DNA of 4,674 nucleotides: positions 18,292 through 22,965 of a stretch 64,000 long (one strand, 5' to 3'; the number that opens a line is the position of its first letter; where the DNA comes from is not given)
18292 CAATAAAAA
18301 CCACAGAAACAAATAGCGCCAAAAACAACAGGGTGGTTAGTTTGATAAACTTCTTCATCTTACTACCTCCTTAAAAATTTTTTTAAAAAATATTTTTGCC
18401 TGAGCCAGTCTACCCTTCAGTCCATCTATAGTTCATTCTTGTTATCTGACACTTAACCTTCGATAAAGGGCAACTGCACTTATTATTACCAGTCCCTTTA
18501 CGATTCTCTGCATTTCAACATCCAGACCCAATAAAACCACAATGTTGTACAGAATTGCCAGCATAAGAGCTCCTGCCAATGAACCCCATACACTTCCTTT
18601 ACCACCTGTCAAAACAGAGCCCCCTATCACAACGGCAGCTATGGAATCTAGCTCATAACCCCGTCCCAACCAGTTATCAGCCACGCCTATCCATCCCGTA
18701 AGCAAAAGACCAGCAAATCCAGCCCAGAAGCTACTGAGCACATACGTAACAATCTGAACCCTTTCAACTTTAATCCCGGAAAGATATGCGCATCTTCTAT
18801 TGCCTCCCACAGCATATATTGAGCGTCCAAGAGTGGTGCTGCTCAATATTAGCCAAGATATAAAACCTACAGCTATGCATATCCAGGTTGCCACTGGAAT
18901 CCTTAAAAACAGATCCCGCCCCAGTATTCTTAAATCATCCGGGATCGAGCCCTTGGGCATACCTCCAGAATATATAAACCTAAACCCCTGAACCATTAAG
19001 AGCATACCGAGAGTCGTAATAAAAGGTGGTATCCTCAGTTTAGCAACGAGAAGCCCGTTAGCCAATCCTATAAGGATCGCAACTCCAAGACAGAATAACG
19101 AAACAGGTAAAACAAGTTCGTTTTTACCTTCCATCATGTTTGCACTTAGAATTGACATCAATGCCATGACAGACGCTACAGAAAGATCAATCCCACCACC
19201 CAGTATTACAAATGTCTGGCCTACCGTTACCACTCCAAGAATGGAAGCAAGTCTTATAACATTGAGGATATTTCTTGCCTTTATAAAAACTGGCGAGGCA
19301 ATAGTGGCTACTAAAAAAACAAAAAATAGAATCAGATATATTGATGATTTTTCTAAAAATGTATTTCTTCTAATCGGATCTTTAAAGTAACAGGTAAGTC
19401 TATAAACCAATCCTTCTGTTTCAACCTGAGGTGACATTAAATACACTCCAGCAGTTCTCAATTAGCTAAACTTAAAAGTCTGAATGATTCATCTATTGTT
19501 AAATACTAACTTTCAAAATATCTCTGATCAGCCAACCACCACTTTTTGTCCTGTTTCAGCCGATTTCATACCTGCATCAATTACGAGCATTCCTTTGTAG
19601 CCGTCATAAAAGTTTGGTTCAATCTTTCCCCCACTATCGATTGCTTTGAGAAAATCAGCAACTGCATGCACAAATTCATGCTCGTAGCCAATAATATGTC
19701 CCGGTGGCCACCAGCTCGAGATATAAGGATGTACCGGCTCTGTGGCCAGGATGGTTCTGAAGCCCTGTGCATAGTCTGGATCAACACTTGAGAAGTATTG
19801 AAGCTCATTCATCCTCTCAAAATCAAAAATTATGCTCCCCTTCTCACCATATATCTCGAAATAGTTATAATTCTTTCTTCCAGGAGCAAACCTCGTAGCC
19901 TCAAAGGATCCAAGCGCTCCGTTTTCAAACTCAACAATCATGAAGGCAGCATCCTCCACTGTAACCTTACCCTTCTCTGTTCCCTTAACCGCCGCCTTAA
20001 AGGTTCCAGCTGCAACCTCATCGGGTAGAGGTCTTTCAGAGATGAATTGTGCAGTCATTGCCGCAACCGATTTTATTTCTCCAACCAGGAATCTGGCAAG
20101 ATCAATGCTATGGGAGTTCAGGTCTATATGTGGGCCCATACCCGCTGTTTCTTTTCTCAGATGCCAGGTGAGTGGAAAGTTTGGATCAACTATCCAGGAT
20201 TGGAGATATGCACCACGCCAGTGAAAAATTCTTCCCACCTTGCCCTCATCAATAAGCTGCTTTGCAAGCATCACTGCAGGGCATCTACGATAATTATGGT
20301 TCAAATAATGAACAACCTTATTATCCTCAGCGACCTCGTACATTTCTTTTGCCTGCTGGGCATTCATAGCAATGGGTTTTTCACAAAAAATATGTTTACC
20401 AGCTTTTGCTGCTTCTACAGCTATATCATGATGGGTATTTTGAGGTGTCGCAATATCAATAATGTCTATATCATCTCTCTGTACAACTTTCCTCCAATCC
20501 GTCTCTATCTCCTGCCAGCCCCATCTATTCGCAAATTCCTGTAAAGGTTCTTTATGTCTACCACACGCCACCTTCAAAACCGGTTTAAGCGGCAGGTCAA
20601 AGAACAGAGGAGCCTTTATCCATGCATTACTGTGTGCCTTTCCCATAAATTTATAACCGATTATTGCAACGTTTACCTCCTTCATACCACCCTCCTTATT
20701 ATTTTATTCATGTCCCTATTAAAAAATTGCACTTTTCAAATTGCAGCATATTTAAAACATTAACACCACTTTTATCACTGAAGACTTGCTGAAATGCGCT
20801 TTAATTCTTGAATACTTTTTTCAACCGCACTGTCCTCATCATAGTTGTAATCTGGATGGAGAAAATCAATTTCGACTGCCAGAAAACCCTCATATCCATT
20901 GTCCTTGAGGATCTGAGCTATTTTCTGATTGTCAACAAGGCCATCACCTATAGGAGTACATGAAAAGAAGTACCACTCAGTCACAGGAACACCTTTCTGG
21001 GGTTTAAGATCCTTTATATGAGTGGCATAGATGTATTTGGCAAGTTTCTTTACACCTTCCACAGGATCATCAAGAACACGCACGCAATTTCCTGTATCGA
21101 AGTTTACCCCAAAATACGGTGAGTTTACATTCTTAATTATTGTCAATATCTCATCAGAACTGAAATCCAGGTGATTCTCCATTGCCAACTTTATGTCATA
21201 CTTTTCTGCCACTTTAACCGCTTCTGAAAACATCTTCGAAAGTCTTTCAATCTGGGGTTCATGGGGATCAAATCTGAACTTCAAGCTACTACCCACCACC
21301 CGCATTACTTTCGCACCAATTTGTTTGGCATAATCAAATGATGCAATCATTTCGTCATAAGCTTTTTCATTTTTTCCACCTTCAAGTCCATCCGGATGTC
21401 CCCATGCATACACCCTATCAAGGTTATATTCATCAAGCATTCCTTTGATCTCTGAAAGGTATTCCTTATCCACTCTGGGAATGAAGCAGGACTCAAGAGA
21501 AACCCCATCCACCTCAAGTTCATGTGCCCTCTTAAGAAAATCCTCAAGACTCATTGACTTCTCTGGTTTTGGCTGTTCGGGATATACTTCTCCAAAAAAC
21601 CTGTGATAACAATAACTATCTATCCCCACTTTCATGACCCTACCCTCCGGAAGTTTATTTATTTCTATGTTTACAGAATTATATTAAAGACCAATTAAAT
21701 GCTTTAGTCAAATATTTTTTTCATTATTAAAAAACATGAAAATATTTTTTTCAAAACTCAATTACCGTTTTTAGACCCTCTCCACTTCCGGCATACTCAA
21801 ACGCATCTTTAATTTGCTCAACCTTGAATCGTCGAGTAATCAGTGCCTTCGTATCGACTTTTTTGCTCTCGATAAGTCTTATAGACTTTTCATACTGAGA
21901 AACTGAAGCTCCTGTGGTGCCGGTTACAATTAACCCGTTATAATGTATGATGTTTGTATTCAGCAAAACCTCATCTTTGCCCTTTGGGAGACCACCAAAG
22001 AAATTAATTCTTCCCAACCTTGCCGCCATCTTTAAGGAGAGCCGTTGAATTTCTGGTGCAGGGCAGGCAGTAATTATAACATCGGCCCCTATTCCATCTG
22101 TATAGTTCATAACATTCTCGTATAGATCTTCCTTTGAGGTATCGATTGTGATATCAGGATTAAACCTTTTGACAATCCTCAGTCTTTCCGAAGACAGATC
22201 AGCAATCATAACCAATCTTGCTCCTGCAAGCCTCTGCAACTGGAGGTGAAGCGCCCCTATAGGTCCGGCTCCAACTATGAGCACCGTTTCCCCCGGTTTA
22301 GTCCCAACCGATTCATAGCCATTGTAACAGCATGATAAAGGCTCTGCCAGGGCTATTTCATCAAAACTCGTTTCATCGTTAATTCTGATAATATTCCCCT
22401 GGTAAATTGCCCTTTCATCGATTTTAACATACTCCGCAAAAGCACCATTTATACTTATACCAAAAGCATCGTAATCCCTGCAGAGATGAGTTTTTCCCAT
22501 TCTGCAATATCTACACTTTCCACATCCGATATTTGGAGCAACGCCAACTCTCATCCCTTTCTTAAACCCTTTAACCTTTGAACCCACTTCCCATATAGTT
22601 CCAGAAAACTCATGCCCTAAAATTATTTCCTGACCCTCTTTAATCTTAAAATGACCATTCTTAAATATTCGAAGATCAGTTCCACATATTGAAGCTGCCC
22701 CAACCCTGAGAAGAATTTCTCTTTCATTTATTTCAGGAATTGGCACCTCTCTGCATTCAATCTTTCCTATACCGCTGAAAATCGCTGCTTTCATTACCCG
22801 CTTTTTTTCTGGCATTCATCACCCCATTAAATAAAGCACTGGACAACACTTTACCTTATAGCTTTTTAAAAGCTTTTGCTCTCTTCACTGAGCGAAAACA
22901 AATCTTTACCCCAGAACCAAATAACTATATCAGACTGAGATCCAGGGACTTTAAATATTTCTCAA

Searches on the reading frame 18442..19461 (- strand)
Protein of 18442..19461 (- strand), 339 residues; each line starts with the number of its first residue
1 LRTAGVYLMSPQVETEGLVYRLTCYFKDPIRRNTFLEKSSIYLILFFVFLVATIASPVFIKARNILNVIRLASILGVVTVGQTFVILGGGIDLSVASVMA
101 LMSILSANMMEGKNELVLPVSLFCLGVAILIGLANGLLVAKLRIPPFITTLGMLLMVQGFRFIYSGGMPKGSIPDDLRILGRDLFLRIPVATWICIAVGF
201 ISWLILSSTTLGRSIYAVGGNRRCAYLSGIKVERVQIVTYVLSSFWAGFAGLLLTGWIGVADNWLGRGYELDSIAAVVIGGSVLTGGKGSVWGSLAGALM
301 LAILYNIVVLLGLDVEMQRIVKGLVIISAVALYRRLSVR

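Call 36: search_protein_families(library=pfam, proteins=[window:18442-19461:-], max_evalue=0.00001)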
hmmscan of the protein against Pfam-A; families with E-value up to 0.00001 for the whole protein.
window:18442-19461:- (339 aa): 1 family
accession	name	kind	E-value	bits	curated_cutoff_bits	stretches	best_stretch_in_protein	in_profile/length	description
PF02653.21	BPD_transp_2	-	4.4e-36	124.8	26.8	1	64-329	1-268/269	Branched-chain amino acid transport system / permease component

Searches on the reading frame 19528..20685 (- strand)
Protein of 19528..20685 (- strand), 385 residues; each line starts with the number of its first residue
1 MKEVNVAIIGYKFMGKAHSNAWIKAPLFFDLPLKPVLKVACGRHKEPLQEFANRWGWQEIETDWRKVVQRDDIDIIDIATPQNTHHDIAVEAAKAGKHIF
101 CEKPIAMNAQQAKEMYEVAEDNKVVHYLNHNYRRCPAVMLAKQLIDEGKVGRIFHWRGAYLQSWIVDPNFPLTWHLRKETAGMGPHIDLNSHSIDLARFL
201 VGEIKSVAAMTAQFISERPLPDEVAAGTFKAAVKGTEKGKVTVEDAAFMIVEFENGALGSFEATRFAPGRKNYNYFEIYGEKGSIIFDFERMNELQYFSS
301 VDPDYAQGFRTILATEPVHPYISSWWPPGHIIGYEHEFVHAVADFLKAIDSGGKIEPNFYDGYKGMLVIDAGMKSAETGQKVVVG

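Call 36: search_protein_families(library=pfam, proteins=[window:19528-20685:-], max_evalue=0.00001)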
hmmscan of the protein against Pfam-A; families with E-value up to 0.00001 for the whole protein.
window:19528-20685:- (385 aa): 3 families
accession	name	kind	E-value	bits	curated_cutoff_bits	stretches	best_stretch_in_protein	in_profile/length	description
PF22725.1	GFO_IDH_MocA_C3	-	4.3e-31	107.9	27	1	140-285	3-123/124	GFO/IDH/MocA C-terminal domain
PF02894.22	GFO_IDH_MocA_C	-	3.5e-28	99.4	22.9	1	142-382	1-216/218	Oxidoreductase family, C-terminal alpha/beta domain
PF01408.29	GFO_IDH_MocA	-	5.6e-25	88.8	24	1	4-129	1-119/120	Oxidoreductase family, NAD-binding Rossmann fold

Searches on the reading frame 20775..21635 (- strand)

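Call 36: search_protein_families(library=pfam, proteins=[window:20775-21635:-], max_evalue=0.00001)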
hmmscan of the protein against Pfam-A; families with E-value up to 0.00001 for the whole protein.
window:20775-21635:- (286 aa): 1 family
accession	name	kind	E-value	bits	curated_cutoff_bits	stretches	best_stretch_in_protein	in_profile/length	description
PF01261.30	AP_endonuc_2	-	9.8e-36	124.1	31.1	1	35-274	2-242/249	Xylose isomerase-like TIM barrel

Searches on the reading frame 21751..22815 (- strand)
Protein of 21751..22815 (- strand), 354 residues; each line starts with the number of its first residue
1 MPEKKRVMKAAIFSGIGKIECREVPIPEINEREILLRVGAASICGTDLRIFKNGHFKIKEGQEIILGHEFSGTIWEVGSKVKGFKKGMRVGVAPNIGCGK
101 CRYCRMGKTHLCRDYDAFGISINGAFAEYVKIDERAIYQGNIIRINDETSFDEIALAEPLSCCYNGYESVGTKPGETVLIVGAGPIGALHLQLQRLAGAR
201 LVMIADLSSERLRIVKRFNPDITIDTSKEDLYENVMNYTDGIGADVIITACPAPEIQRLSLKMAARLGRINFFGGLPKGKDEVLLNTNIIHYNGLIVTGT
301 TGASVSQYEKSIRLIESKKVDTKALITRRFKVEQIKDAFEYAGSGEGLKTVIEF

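Call 36: search_protein_families(library=pfam, proteins=[window:21751-22815:-], max_evalue=0.00001)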
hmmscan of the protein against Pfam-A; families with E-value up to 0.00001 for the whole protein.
window:21751-22815:- (354 aa): 3 families
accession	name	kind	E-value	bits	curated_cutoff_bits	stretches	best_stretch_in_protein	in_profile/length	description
PF08240.17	ADH_N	-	9.5e-28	96.9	23.5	1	31-138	2-100/104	Alcohol dehydrogenase GroES-like domain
PF00107.32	ADH_zinc_N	-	1.4e-17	64.2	31.8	1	185-316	1-128/129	Zinc-binding dehydrogenase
PF16912.11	Glu_dehyd_C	-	2.9e-09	37.1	34.9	1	174-354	30-211/211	Glucose dehydrogenase C-terminus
